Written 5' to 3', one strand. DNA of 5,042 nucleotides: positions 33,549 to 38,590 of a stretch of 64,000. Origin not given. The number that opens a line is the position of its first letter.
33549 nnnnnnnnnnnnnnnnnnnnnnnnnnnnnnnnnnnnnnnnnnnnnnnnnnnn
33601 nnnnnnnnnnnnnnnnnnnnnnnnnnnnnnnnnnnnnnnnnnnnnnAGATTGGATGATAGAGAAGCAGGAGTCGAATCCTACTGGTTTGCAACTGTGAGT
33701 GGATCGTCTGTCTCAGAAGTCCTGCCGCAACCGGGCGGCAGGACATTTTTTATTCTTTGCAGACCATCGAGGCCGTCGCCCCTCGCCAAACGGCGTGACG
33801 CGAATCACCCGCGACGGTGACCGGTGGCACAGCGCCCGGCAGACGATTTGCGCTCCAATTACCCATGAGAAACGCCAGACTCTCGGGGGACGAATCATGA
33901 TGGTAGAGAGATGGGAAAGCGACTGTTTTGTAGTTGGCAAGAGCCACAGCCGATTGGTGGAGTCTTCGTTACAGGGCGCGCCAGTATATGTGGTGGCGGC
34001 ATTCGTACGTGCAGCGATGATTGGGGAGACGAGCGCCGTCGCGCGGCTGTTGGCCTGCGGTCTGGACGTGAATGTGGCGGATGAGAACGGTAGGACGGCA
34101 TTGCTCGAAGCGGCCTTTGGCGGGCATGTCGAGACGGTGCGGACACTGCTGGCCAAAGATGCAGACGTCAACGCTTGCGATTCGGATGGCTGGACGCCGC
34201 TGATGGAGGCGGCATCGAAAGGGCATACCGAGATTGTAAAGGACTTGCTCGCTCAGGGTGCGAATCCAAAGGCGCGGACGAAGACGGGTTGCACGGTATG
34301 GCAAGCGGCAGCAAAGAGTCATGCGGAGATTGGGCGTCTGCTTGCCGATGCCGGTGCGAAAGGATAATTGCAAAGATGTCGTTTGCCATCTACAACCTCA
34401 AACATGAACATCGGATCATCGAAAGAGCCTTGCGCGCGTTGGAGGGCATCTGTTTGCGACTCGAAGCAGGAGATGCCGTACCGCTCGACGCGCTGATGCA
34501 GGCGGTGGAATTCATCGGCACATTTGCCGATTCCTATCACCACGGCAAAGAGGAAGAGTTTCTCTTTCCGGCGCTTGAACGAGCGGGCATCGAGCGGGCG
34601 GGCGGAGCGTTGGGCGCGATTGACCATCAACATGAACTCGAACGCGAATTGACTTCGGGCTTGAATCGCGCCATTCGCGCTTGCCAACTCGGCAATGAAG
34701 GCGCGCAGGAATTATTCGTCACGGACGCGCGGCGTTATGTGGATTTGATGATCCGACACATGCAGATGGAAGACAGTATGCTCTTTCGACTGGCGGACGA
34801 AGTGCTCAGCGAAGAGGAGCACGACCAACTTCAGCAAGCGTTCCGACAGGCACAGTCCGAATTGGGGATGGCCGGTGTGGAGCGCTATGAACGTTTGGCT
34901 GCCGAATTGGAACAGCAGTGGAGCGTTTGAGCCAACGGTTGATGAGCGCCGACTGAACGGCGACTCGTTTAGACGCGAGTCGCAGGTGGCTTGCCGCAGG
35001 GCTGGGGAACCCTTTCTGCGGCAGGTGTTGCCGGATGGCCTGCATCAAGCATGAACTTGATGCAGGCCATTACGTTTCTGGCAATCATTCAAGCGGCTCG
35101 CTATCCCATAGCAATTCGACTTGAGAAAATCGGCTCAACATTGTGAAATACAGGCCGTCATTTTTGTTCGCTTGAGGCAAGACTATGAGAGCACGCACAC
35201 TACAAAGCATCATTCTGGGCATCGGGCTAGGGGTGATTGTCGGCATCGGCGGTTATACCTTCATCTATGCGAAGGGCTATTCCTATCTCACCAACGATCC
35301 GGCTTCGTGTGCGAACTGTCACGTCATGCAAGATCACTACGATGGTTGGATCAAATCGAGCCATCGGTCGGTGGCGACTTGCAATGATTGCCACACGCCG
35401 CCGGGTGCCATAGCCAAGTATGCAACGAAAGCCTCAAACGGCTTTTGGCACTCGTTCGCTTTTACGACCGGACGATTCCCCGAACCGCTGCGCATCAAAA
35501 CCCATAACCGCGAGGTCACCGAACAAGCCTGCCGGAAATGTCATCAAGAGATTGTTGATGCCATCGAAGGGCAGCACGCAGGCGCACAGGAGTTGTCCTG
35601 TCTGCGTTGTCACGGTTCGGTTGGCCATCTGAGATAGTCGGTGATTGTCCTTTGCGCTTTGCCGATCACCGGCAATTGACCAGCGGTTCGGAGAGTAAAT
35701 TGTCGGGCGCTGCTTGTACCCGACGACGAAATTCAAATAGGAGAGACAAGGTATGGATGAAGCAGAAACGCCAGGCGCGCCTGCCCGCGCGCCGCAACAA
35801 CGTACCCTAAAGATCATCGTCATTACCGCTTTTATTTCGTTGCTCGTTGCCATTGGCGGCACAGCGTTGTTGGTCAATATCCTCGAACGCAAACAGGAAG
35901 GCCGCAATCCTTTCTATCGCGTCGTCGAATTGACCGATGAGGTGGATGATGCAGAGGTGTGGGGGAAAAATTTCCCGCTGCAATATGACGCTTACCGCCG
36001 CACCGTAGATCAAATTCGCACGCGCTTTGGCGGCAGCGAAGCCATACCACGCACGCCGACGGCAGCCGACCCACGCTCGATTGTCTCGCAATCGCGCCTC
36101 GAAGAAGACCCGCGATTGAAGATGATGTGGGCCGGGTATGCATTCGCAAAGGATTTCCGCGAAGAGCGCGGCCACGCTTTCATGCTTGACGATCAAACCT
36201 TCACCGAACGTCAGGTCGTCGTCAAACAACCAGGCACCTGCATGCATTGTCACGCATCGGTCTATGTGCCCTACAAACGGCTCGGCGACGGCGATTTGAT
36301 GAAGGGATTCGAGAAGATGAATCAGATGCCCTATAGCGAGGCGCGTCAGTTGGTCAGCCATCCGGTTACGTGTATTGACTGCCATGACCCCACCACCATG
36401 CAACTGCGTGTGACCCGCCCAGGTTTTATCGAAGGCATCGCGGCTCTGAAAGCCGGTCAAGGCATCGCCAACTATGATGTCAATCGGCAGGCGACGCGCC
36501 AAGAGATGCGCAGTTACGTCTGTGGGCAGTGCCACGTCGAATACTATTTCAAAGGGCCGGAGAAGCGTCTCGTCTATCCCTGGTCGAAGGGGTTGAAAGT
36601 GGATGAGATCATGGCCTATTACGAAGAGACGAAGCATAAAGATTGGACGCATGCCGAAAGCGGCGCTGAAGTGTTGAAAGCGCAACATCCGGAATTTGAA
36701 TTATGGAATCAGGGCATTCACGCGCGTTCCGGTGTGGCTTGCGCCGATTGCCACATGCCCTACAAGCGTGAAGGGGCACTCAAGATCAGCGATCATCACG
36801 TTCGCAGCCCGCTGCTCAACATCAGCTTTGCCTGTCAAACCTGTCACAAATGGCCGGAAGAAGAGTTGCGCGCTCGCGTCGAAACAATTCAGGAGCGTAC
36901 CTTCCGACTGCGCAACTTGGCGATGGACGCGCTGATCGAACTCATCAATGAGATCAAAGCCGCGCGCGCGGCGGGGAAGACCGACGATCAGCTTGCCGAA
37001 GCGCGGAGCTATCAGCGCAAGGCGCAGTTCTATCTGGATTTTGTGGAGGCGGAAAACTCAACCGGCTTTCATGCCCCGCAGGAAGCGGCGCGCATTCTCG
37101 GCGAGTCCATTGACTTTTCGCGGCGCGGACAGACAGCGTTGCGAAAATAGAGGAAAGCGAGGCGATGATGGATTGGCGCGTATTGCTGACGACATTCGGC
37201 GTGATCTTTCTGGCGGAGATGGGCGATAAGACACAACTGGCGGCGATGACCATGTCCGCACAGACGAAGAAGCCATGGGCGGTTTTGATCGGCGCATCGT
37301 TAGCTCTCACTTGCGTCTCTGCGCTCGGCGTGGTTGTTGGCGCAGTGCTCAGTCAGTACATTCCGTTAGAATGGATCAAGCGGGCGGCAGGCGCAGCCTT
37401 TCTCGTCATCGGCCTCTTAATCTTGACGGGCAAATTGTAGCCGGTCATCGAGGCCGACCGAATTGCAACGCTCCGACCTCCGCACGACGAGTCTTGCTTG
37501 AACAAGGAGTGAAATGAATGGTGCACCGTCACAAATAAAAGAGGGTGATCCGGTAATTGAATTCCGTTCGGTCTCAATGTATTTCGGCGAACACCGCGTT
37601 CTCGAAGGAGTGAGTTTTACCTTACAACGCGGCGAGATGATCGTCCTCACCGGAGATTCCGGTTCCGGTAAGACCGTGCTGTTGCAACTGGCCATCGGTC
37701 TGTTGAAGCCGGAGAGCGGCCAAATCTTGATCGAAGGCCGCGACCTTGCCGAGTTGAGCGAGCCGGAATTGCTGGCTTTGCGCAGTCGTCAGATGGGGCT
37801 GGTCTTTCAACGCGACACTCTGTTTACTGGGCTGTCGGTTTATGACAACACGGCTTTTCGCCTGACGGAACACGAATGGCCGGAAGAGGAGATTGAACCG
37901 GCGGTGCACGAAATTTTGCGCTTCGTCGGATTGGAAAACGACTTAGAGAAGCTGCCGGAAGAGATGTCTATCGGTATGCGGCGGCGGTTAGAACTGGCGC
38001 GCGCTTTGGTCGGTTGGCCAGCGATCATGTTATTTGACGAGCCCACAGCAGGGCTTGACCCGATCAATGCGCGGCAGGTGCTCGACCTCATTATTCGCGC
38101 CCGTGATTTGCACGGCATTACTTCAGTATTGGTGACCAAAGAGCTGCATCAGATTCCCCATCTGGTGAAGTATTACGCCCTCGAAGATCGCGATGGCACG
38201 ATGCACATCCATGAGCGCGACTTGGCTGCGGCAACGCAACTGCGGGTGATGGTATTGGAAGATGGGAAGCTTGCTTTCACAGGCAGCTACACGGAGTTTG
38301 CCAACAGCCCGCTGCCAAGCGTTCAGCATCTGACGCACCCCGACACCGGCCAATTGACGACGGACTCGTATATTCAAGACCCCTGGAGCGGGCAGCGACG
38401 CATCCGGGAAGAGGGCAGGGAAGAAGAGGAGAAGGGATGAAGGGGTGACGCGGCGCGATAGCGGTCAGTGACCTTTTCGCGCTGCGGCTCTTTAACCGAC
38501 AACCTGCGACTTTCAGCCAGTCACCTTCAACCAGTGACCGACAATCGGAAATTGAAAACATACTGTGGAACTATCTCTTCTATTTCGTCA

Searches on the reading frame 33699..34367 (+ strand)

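Call 31: search_protein_families(library=pfam, proteins=[window:33699-34367:+], max_evalue=0.00001)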
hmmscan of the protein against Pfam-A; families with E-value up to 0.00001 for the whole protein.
window:33699-34367:+ (222 aa): 6 families
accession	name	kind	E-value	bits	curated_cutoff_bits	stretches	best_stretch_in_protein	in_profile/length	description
PF12796.13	Ank_2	-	3.1e-32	111.4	27.3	2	104-193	3-89/90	Ankyrin repeats (3 copies)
PF00023.36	Ank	-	3.5e-22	77.7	21.1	2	163-195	1-33/33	Ankyrin repeat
PF13637.12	Ank_4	-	1.7e-21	76.2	22.7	2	138-184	4-50/50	Ankyrin repeats (many copies)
PF13606.12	Ank_3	-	1.7e-13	49.6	22.3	0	163-190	1-28/30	Ankyrin repeat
PF13857.12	Ank_5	-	5.9e-12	46.1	27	1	117-168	1-53/56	Ankyrin repeats (many copies)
PF24521.3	Ank_KRIT1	-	2.5e-07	30.9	80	1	104-206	24-127/149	KRIT1 ankyrin-repeats domain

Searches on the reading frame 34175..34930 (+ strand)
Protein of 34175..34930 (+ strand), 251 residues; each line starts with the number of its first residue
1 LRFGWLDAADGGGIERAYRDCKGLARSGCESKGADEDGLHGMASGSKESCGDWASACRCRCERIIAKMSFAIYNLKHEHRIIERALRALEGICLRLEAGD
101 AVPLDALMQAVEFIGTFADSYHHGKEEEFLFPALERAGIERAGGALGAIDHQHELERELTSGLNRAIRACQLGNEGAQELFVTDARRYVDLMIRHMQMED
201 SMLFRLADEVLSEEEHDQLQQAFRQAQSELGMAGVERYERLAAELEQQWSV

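Call 31: search_protein_families(library=pfam, proteins=[window:34175-34930:+], max_evalue=0.00001)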
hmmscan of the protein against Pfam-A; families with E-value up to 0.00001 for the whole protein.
window:34175-34930:+ (251 aa): 1 family
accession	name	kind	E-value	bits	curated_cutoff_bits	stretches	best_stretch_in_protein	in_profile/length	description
PF01814.28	Hemerythrin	-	2e-14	54.6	25.3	1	72-207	3-127/127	Hemerythrin HHE cation binding domain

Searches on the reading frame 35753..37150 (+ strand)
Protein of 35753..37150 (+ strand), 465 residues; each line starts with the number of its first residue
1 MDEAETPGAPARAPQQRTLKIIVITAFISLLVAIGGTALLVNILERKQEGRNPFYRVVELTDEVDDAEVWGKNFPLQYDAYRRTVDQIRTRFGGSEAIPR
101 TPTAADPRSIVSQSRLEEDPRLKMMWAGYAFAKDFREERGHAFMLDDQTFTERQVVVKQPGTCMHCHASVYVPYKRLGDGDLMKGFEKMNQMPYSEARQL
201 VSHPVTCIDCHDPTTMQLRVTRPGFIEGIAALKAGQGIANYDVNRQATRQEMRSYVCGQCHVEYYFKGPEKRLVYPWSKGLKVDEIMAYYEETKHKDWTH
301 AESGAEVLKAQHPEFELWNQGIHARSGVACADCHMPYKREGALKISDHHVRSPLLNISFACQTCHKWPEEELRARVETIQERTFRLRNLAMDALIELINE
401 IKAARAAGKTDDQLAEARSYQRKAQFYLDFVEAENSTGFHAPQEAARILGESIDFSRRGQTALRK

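Call 31: search_protein_families(library=pfam, proteins=[window:35753-37150:+], max_evalue=0.00001)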
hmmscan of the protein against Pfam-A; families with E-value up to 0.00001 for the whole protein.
window:35753-37150:+ (465 aa): 2 families
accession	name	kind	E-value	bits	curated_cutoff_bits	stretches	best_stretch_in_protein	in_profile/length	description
PF02335.20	Cytochrom_C552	-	9.1e-137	457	24.1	1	66-465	1-382/438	Cytochrome c552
PF14522.11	Cytochrome_C7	-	1e-09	38.5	24.8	0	152-261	5-66/67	Cytochrome c7 and related cytochrome c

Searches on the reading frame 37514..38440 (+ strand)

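Call 34: search_protein_families(library=pfam, proteins=[window:37514-38440:+], max_evalue=0.00001)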
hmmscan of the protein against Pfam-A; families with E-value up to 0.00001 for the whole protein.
window:37514-38440:+ (308 aa): 2 families
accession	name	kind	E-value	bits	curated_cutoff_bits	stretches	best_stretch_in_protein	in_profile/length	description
PF00005.33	ABC_tran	-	2.6e-32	112.7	25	1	30-179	1-137/137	ABC transporter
PF13304.12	AAA_21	-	2.8e-06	28.1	27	0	106-194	206-284/304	AAA domain, putative AbiEii toxin, Type IV TA system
